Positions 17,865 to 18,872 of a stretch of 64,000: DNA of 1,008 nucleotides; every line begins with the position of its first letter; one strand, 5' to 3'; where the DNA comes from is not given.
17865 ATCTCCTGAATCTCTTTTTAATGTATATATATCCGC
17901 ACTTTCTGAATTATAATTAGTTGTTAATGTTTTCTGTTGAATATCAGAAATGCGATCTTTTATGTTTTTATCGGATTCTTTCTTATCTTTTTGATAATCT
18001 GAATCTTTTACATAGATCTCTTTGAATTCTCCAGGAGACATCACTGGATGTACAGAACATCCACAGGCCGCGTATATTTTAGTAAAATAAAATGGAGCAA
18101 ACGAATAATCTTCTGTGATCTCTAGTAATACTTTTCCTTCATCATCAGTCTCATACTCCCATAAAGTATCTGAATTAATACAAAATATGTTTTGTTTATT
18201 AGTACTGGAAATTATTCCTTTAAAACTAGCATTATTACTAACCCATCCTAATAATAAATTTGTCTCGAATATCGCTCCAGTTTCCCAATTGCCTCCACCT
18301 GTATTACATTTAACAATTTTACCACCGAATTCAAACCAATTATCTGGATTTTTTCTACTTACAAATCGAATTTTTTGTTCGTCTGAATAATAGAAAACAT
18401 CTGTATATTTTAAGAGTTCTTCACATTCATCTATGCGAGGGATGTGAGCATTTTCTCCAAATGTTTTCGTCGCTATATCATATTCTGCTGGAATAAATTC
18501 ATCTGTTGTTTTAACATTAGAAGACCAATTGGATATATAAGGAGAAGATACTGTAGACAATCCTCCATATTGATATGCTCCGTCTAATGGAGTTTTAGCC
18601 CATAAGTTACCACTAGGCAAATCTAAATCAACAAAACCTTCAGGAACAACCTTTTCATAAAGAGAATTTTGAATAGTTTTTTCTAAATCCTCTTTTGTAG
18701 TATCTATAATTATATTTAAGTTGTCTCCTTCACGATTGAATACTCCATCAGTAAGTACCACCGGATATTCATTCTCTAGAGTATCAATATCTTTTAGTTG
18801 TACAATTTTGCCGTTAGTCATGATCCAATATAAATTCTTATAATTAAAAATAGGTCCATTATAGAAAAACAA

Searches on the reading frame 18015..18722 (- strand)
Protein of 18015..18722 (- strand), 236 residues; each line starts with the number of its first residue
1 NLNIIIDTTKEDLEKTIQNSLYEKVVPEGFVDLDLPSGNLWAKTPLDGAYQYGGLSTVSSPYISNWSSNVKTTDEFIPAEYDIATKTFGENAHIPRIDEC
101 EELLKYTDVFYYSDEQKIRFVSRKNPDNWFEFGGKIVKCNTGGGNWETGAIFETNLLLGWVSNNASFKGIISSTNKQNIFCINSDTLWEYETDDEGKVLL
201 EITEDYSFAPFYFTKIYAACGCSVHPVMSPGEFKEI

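Call 47: find_homologous_proteins(query=window:18015-18722:-, max_evalue=0.001)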
Query window:18015-18722:-: 198 candidates shared short words with the query, none scored E <= 0.001.

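Call 55: search_protein_representatives(protein=window:18015-18722:-)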
Query: 236 residues. Proteins with E-value up to 0.001 (for the whole library): 62; up to 1e-10: 3; up to 1e-30: 1. The best 62 are listed.
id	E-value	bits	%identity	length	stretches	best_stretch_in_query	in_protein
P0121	7.3e-159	543.0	100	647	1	1-236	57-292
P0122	1.6e-13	67.0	50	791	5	18-53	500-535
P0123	6.2e-12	61.8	36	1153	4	29-126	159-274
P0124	1.2e-10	57.6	39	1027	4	20-108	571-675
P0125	2.3e-09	53.4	40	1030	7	20-45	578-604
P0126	8.7e-09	51.5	43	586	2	3-52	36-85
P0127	3.9e-08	49.4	32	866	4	25-115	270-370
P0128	1.8e-07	47.2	37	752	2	18-109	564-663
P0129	2.0e-07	47.0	34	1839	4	71-115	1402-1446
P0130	3.2e-07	46.4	32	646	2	21-113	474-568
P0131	6.0e-07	45.5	40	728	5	71-121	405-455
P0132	6.7e-07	45.3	34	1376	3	22-108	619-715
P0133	6.7e-07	45.3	39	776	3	30-105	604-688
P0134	8.2e-07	45.0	41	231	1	15-111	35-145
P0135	1.3e-06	44.4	37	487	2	29-112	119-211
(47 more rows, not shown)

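Call 58: search_protein_families(library=pfam, alignment_id=A2, max_evalue=0.01)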
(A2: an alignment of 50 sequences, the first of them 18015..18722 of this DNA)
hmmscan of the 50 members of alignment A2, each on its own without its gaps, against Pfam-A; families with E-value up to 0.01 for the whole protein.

A. member 1, window:18015-18722:- (236 aa): 0 families

B. families by the number of members that match (of 50 scanned): 21 families
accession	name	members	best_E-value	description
PF07603.17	Lcl_C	35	9.6e-28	Lcl C-terminal domain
PF09603.15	Fib_succ_major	9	4.6e-09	Fibrobacter succinogenes major domain (Fib_succ_major)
PF02368.24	Big_2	7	3.5e-21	Bacterial Ig-like domain (group 2)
PF09479.16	Flg_new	3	6.3e-21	Listeria-Bacteroides repeat domain (List_Bact_rpt)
PF21461.3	HL_N-beta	3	2.6e-09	Hyaluronate lyase, N-terminal beta-sheet domain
PF22359.2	Big-like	3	0.0001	Bacterial Ig-like domain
PF04397.21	LytTR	2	2.5e-07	LytTr DNA-binding domain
PF03382.20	DUF285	1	9.9e-23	Mycoplasma protein of unknown function, DUF285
PF18998.6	Flg_new_2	1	5.7e-11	Divergent InlB B-repeat domain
PF00404.24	Dockerin_1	1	2.8e-10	Dockerin type I domain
PF13306.12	LRR_5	1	7.2e-09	BspA type Leucine rich repeat region (6 copies)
PF16656.11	Pur_ac_phosph_N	1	8.5e-05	Purple acid Phosphatase, N-terminal domain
PF23486.1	Ig_TMEM132_5th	1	0.00045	TMEM132 fifth domain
PF11559.13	ADIP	1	0.0011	Afadin- and alpha -actinin-Binding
PF13855.12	LRR_8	1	0.0024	Leucine rich repeat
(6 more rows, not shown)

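Call 61: search_solved_structures(query=A2, max_evalue=10, show_alignments=2)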
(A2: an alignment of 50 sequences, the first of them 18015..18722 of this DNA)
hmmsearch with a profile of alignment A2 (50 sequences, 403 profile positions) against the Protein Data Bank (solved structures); distinct sequences matched with E-value up to 10: 6.
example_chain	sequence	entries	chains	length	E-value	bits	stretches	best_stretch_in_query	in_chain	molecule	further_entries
3oc5_A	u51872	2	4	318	0.15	14.3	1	131-186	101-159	Toxin coregulated pilus biosynthesis protein F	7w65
4rou_B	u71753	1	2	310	0.9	11.7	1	272-316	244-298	Mitochondrial ribonuclease P protein 3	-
7onu_E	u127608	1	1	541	1.1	11.4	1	272-316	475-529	Mitochondrial ribonuclease P catalytic subunit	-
8cbk_E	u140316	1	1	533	1.1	11.4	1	272-316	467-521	Mitochondrial ribonuclease P catalytic subunit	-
4xgl_A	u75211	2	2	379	1.2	11.2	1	272-316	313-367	Mitochondrial ribonuclease P protein 3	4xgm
6epc_E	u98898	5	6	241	1.9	10.6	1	91-150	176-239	Proteasome subunit alpha type-5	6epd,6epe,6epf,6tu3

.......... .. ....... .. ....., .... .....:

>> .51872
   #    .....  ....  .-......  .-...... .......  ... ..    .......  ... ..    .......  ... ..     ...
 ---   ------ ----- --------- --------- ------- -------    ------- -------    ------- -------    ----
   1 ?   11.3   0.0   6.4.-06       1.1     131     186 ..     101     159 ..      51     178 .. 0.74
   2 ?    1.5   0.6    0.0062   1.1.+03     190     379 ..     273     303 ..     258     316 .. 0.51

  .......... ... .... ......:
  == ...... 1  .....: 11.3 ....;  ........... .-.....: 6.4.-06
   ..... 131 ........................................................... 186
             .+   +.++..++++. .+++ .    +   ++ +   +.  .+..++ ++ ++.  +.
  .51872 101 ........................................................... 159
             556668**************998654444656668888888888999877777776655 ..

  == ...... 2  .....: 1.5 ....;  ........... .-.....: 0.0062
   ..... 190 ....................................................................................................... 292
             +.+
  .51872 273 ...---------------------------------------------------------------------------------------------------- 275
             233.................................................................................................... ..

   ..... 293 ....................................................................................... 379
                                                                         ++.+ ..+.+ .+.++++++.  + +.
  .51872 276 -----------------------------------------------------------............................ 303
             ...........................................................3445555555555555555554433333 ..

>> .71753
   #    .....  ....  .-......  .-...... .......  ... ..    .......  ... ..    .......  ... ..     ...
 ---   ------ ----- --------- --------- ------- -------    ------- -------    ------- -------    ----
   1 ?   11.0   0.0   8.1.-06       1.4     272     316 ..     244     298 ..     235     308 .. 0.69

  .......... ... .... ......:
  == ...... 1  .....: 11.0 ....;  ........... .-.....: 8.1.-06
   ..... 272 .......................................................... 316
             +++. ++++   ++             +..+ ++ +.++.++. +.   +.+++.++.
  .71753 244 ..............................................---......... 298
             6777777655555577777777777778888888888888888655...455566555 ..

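Call 81: predict_structure(alignment_id=A2)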
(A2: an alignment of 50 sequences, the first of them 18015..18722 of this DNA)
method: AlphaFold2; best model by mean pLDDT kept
length: 236 residues; sequences in the alignment: 50
mean_pLDDT: 76.2   pTM: 0.75
mean pLDDT of the five models: 76.2, 75.8, 75.5, 75.5, 74.0
residues with pLDDT >= 90: 66; 70-90: 95; 50-70: 52; < 50: 23
segments of 3 or more residues with pLDDT < 50: 142-164
pLDDT, mean of each block of 10 residues (from residue 1): 82 76 86 95 90 77 57 76 93 92 92 84 96 72 44 33 58 75 69 82 65 74 90 63
secondary structure, 60 per line:
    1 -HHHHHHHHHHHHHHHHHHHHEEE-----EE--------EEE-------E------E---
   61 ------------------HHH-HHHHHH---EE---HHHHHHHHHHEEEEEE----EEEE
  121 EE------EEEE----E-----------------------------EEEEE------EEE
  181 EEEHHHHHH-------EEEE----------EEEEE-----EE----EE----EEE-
elements in order: H2-21 E22-24 E40-42 H83-88 H97-106 E107-112 E117-122 E129-132 E167-171 E178-183 H184-189 E197-200 E211-215 E233-235

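Call 83: fold_search(model_id=the predicted structure, library=viral)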
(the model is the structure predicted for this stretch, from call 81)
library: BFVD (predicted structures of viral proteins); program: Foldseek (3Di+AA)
matches with E <= 10: 199; with E <= 0.001: 0
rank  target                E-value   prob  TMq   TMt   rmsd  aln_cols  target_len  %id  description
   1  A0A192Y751            8.5e-02  0.38  0.27  0.38  11.2       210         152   12  Uncharacterized protein [Pseudomonas phage KTN4]
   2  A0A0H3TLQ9            3.6e-01  0.03  0.09  0.06  20.8       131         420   13  (no name in the UniProt tables at hand)
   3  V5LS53                4.0e-01  0.12  0.16  0.14  14.9       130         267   13  (no name in the UniProt tables at hand)
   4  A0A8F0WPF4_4          4.3e-01  0.03  0.10  0.03  25.6       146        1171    8  (no name in the UniProt tables at hand)
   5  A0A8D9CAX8            4.8e-01  0.06  0.11  0.15   9.6       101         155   11  Uncharacterized protein [uncultured marine phage]
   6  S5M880                7.8e-01  0.01  0.10  0.12  20.8       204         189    9  Uncharacterized protein [Bacillus phage Basilisk]
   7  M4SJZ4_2              8.8e-01  0.02  0.10  0.03  14.8       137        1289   10  LamG-like jellyroll fold domain-containing protein (Fragment) [Synechococcus phage Syn30]
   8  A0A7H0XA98            9.9e-01  0.02  0.08  0.07  17.4       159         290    8  (no name in the UniProt tables at hand)
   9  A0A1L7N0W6            9.9e-01  0.01  0.07  0.05  18.4       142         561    8  Uncharacterized protein [Ralstonia phage RP12]
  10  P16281                1.1e+00  0.01  0.09  0.10  17.8       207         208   12  23 kDa protein [Pea early browning virus]
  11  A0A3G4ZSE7            1.1e+00  0.01  0.08  0.11  19.4       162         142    9  Uncharacterized protein [Barrevirus sp.]
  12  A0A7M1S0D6            1.3e+00  0.09  0.27  0.28   9.1       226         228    9  DUF1566 domain-containing protein [uncultured phage cr10_1]
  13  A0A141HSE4            1.3e+00  0.01  0.08  0.04  20.0       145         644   11  (no name in the UniProt tables at hand)
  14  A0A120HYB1            1.5e+00  0.07  0.12  0.05  11.0        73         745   16  MAL7P1.132-like protein [Glossina hytrovirus (isolate Glossina pallidipes/Ethiopia/Seibersdorf/-)]
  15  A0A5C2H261            1.5e+00  0.01  0.08  0.08  24.8       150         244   12  DUF1642 domain-containing protein [Enterococcus phage PEf771]
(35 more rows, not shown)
